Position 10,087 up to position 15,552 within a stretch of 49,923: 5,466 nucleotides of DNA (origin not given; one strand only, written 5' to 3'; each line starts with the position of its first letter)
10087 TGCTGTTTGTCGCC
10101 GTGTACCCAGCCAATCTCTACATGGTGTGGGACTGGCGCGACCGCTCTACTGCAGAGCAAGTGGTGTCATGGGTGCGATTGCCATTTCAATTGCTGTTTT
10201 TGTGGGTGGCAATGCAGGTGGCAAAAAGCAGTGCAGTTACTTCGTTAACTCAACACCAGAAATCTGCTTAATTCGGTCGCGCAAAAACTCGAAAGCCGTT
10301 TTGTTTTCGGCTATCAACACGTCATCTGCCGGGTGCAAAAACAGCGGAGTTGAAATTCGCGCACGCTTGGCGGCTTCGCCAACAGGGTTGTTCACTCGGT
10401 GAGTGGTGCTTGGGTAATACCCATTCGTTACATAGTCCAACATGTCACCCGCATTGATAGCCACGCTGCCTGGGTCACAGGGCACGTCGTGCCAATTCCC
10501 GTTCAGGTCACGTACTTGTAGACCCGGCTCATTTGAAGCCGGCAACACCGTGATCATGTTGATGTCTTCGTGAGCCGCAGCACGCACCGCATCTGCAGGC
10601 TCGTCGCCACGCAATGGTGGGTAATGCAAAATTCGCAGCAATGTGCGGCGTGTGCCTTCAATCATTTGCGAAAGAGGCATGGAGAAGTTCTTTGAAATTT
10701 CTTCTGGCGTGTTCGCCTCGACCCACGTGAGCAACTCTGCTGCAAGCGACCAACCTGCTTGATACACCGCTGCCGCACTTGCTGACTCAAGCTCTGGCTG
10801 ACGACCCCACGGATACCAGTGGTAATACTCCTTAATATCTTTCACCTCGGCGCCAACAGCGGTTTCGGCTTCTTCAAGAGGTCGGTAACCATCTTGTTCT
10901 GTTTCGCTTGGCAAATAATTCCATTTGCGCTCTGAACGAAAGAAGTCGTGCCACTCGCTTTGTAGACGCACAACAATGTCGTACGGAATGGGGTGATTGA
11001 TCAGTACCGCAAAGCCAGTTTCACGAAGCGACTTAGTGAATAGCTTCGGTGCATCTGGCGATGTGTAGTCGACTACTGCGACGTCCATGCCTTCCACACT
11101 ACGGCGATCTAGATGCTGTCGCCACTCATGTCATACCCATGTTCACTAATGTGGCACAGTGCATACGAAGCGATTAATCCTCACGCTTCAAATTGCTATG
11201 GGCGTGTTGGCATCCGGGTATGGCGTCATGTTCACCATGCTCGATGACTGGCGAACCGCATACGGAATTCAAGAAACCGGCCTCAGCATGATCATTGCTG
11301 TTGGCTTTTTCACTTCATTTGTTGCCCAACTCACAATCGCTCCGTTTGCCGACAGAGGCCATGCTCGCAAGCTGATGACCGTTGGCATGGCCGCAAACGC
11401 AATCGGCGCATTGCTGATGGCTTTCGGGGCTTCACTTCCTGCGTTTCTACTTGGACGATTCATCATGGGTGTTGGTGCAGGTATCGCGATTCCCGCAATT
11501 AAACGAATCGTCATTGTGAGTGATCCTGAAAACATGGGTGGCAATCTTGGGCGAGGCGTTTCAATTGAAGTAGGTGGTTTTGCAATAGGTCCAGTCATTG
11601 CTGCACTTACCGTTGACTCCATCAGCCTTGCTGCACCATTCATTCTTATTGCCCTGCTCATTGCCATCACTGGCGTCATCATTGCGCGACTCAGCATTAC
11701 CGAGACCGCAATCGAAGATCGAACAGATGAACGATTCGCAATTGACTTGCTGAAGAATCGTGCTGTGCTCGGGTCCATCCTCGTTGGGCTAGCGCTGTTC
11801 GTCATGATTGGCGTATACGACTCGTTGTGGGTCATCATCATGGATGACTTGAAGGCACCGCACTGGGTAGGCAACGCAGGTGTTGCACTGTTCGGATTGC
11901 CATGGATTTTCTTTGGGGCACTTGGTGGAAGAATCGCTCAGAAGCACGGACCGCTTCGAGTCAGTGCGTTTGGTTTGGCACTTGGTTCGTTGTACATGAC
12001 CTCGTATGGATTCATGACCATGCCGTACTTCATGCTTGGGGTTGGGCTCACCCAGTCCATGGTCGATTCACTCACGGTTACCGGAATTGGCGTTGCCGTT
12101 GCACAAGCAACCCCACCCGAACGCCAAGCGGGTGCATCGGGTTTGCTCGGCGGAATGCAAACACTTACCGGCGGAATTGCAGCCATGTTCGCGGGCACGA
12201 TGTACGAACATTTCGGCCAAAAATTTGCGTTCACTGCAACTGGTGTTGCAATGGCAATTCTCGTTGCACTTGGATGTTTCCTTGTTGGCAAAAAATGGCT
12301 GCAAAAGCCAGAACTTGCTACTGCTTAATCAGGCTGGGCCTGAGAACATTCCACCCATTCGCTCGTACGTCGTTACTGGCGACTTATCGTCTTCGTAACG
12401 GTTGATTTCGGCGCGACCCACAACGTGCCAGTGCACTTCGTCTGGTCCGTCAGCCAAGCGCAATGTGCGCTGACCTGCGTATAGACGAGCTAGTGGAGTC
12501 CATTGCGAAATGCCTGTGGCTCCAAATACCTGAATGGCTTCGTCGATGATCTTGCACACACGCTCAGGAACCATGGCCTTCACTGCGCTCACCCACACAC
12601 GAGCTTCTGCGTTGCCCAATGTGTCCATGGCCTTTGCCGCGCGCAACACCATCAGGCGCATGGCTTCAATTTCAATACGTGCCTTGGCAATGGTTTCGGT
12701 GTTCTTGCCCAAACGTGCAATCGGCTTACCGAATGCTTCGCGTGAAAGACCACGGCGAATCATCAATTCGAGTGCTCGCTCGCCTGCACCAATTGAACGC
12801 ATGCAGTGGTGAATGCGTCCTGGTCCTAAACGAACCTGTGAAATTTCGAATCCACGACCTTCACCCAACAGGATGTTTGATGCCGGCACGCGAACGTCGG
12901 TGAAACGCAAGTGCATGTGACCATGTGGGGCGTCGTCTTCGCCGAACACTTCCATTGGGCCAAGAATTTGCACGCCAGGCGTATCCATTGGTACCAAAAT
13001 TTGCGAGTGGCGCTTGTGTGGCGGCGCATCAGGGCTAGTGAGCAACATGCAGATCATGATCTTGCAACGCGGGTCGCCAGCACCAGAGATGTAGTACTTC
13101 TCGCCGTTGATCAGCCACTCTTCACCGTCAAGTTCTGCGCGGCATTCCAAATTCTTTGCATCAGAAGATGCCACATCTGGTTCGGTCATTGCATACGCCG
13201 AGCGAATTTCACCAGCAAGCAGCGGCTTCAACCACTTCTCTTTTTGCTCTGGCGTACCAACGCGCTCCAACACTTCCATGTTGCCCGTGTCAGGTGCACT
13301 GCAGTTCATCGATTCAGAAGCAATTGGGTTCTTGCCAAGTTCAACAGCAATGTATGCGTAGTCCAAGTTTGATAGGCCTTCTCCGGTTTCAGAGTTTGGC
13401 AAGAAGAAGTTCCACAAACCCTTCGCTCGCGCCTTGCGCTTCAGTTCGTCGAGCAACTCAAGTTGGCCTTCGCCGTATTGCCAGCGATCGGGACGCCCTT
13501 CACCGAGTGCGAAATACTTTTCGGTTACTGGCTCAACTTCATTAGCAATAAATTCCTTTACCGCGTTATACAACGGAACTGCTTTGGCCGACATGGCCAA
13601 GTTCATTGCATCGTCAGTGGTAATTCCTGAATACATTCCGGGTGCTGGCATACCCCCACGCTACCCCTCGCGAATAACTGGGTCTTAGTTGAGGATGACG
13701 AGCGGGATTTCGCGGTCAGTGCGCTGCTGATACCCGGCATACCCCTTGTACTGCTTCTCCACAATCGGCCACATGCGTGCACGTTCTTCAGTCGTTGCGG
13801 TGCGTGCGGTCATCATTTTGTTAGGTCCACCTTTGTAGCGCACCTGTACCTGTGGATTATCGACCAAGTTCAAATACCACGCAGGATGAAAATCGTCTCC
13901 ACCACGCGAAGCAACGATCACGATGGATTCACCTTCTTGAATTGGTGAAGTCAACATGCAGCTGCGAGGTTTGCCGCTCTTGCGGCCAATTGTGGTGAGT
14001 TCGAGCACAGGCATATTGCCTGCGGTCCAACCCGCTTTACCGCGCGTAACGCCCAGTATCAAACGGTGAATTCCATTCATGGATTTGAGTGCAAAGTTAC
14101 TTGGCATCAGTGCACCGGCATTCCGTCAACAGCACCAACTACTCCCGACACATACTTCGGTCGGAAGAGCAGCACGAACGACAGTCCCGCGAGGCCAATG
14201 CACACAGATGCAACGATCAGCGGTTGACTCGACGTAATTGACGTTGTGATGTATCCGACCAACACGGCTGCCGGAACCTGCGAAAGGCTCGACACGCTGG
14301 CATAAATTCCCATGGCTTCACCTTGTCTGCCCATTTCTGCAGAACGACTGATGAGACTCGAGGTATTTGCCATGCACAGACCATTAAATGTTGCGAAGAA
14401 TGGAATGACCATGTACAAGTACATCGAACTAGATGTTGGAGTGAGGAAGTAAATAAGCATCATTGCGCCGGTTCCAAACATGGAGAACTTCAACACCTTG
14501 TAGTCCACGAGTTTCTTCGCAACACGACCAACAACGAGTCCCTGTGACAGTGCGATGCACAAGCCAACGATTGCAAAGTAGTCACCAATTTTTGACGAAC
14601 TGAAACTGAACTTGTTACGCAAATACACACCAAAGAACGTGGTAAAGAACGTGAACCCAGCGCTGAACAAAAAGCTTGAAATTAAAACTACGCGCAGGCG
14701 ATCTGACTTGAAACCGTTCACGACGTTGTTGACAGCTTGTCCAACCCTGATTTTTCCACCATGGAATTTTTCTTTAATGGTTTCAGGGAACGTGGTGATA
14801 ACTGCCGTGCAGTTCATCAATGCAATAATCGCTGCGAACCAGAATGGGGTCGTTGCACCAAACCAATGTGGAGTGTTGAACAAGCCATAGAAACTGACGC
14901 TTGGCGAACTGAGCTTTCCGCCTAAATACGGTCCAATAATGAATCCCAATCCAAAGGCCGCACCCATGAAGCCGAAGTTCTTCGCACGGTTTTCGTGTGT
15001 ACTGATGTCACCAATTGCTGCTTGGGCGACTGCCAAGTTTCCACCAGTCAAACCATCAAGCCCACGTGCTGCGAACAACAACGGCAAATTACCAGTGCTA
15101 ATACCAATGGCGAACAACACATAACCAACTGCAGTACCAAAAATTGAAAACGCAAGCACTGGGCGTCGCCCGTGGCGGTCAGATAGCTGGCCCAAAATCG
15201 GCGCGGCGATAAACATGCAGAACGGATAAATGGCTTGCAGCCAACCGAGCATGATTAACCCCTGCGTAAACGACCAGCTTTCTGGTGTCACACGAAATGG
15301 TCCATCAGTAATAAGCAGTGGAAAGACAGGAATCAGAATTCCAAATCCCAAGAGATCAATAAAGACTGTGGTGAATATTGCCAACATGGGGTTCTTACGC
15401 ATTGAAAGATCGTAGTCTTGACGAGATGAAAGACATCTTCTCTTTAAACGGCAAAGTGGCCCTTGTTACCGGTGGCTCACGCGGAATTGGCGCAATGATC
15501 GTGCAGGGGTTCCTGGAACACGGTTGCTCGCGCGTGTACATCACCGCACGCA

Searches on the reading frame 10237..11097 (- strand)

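Call 13: search_protein_families(library=pfam, proteins=[window:10237-11097:-], max_evalue=0.001)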
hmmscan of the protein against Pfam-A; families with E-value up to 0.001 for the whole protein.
window:10237-11097:- (286 aa): 2 families
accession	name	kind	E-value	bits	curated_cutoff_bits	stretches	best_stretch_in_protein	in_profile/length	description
PF03171.26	2OG-FeII_Oxy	-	5.4e-19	68.8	23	1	154-256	5-101/101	2OG-Fe(II) oxygenase superfamily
PF14226.12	DIOX_N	-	1.9e-07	32.2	27.3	1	21-97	22-97/117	non-haem dioxygenase in morphine synthesis N-terminal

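Call 59: search_protein_families(library=ncbifam, proteins=[window:10237-11097:-], max_evalue=1e-10)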
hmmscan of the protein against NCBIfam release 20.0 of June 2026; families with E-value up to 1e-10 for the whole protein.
window:10237-11097:- (286 aa): 0 families

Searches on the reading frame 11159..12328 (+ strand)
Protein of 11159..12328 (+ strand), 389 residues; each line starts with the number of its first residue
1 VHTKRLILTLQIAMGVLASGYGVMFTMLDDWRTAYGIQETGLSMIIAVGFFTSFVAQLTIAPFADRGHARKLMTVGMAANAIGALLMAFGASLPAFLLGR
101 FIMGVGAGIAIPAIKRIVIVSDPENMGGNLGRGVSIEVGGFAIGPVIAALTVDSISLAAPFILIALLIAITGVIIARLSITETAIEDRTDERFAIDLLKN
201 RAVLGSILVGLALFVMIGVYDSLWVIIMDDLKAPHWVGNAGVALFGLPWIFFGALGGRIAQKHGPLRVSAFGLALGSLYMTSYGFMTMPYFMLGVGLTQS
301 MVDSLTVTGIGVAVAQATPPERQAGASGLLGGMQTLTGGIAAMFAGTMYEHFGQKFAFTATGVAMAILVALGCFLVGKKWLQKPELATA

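Call 13: search_protein_families(library=pfam, proteins=[window:11159-12328:+], max_evalue=0.001)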
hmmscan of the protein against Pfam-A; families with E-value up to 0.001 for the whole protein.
window:11159-12328:+ (389 aa): 2 families
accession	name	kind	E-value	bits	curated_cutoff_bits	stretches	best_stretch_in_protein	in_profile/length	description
PF07690.21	MFS_1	-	6.7e-32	111.2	33.4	2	14-232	5-233/347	Major Facilitator Superfamily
PF12832.13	MFS_1_like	-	1.5e-05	24.6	25.2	1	40-359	34-372/373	MFS_1 like family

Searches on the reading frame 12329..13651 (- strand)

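Call 13: search_protein_families(library=pfam, proteins=[window:12329-13651:-], max_evalue=0.001)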
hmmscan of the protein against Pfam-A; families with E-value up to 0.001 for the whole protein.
window:12329-13651:- (440 aa): 4 families
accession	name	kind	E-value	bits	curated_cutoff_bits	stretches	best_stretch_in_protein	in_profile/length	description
PF00441.29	Acyl-CoA_dh_1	-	1.4e-31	110.1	22.4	1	265-414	1-148/150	Acyl-CoA dehydrogenase, C-terminal domain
PF02770.24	Acyl-CoA_dh_M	-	3.6e-18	66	33.3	1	152-248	1-94/97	Acyl-CoA dehydrogenase, middle domain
PF02771.21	Acyl-CoA_dh_N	-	3e-11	44.1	22.9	1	29-148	9-113/113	Acyl-CoA dehydrogenase, N-terminal domain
PF08028.16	Acyl-CoA_dh_2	-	4e-07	30.8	22.7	1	282-390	3-119/134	Acyl-CoA dehydrogenase, C-terminal domain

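Call 59: search_protein_families(library=ncbifam, proteins=[window:12329-13651:-], max_evalue=1e-10)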
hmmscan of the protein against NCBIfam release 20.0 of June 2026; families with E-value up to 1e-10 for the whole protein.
window:12329-13651:- (440 aa): 14 families
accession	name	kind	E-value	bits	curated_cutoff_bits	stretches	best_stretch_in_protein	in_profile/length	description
NF042972.1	AcrlCoAredClosAcrC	equivalog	3e-41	141.3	640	1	16-414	1-375/378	acryloyl-CoA reductase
NF045552.1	GlutCoADH_Des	equivalog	5.7e-36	124.5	470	1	67-411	39-375/387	glutaryl-CoA dehydrogenase Acd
NF008997.0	PRK12341.1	equivalog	7e-34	117.5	537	1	124-420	92-381/382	acyl-CoA dehydrogenase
NF042439.1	SulpropCoADesulf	equivalog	8.1e-33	113.7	600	1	75-412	34-367/379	3-sulfinopropanoyl-CoA desulfinase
NF045652.1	ProlPCPDhRedW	equivalog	1.1e-31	110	650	1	76-383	42-342/376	L-prolyl-[peptidyl-carrier protein] dehydrogenase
NF053553.1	prodigi_MBC_PigA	equivalog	2.3e-29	102.7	500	1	69-413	40-377/381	prodigiosin MBC biosynthesis dehydrogenase PigA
TIGR03207.1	cyc_hxne_CoA_dh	equivalog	1e-28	100.2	575.35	1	78-414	45-370/372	cyclohexanecarboxyl-CoA dehydrogenase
NF058590.1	AcCoDHFadEBacil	equivalog_domain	2.1e-28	99.2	600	1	53-410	41-405/586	acyl-CoA dehydrogenase FadE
NF043006.1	CyhCrbnylCoADH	equivalog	7.6e-27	94.3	650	1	78-414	48-374/380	cyclohexane-1-carbonyl-CoA dehydrogenase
NF002885.1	PRK03354.1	equivalog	2.6e-24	86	540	1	81-419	53-377/378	crotonobetainyl-CoA dehydrogenase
NF052270.1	Staph_DH_FadE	equivalog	6.6e-18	64.6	600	1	131-414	120-392/400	acyl-CoA dehydrogenase FadE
TIGR03204.1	pimC_large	equivalog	1.2e-15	57.3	623.85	1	70-346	45-309/395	pimeloyl-CoA dehydrogenase large subunit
TIGR04022.1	sulfur_SfnB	equivalog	1.6e-13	50.4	430.9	1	76-419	44-383/391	SfnB family sulfur acquisition oxidoreductase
NF007000.1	PRK09463.1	subfamily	2.2e-11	42.8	600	1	54-383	62-400/726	acyl-CoA dehydrogenase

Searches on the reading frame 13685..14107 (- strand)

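Call 13: search_protein_families(library=pfam, proteins=[window:13685-14107:-], max_evalue=0.001)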
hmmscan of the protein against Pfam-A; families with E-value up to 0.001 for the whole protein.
window:13685-14107:- (140 aa): 1 family
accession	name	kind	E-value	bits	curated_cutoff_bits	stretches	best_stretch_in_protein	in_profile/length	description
PF04075.20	F420H2_quin_red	-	3.6e-32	111.7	22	1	21-139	12-128/130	F420H(2)-dependent quinone reductase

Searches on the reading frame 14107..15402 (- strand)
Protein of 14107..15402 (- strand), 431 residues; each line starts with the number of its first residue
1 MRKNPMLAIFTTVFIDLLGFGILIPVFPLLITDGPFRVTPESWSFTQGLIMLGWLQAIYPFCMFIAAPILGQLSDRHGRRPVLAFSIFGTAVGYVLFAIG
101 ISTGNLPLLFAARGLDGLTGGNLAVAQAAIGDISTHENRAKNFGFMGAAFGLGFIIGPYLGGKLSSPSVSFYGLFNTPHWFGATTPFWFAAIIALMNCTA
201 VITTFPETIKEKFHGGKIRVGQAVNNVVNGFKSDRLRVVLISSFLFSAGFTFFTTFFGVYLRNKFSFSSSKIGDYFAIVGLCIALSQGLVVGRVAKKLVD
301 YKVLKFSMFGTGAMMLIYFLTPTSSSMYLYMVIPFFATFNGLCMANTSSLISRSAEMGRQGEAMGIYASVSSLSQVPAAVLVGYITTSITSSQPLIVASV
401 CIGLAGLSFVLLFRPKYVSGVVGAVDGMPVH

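Call 13: search_protein_families(library=pfam, proteins=[window:14107-15402:-], max_evalue=0.001)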
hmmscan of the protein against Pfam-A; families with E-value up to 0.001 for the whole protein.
window:14107-15402:- (431 aa): 3 families
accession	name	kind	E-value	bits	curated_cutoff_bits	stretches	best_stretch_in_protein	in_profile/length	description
PF07690.21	MFS_1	-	1.2e-44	153.1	33.4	1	10-376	2-344/347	Major Facilitator Superfamily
PF12832.13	MFS_1_like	-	8.2e-08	32.1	25.2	1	53-372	37-348/373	MFS_1 like family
PF00083.30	Sugar_tr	-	4.5e-06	26.2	22.3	1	50-208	46-194/452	Sugar (and other) transporter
